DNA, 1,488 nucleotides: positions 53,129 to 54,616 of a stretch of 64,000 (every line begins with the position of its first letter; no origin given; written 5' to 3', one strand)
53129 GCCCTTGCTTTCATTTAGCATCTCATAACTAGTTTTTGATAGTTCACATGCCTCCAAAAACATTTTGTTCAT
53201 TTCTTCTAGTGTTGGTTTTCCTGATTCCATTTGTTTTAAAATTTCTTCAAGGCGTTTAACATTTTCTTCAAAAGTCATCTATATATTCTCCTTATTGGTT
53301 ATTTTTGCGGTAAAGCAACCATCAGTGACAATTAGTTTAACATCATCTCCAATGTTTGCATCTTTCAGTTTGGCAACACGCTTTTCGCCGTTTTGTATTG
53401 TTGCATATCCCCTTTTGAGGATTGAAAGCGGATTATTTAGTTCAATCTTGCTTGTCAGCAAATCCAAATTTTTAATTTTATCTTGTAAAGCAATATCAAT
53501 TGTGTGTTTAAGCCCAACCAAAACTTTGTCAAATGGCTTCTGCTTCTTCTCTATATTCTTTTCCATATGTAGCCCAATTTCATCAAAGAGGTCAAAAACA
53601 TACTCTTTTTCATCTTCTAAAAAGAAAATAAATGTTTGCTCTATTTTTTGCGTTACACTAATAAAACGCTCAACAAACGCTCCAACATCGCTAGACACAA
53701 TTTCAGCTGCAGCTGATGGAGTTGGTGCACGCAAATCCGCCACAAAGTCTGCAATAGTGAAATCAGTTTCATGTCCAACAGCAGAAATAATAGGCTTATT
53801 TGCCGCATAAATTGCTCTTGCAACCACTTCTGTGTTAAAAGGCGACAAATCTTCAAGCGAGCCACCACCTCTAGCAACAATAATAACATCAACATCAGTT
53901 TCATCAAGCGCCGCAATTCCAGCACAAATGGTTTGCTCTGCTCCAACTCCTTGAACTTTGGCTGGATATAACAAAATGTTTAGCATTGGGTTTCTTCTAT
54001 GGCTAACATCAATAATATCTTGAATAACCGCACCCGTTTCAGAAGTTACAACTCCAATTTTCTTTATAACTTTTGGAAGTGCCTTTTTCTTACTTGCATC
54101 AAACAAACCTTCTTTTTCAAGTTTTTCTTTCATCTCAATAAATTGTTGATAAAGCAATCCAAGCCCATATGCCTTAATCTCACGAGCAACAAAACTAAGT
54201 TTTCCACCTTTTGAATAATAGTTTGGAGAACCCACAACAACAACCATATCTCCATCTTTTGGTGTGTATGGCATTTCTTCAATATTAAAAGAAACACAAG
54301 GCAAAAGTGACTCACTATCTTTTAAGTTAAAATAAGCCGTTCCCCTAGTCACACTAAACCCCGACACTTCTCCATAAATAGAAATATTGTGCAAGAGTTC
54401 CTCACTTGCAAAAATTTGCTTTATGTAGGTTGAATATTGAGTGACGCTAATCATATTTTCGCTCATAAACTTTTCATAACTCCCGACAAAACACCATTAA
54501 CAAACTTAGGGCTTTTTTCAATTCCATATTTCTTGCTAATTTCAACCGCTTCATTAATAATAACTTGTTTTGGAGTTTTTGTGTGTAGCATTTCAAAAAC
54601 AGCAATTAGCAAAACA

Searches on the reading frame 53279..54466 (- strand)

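Call 23: search_protein_families(library=pfam, proteins=[window:53279-54466:-], max_evalue=0.001)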
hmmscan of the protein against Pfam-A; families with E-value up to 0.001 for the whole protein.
window:53279-54466:- (395 aa): 3 families
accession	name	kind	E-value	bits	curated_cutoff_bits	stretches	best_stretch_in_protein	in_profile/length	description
PF02601.20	Exonuc_VII_L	-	3.4e-79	267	35.9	2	121-320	1-200/315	Exonuclease VII, large subunit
PF13742.12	tRNA_anti_2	-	1.1e-17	64.4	27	1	6-97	1-94/95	OB-fold nucleic acid binding domain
PF01336.31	tRNA_anti-codon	-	6.5e-06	26.4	27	1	29-98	2-73/75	OB-fold nucleic acid binding domain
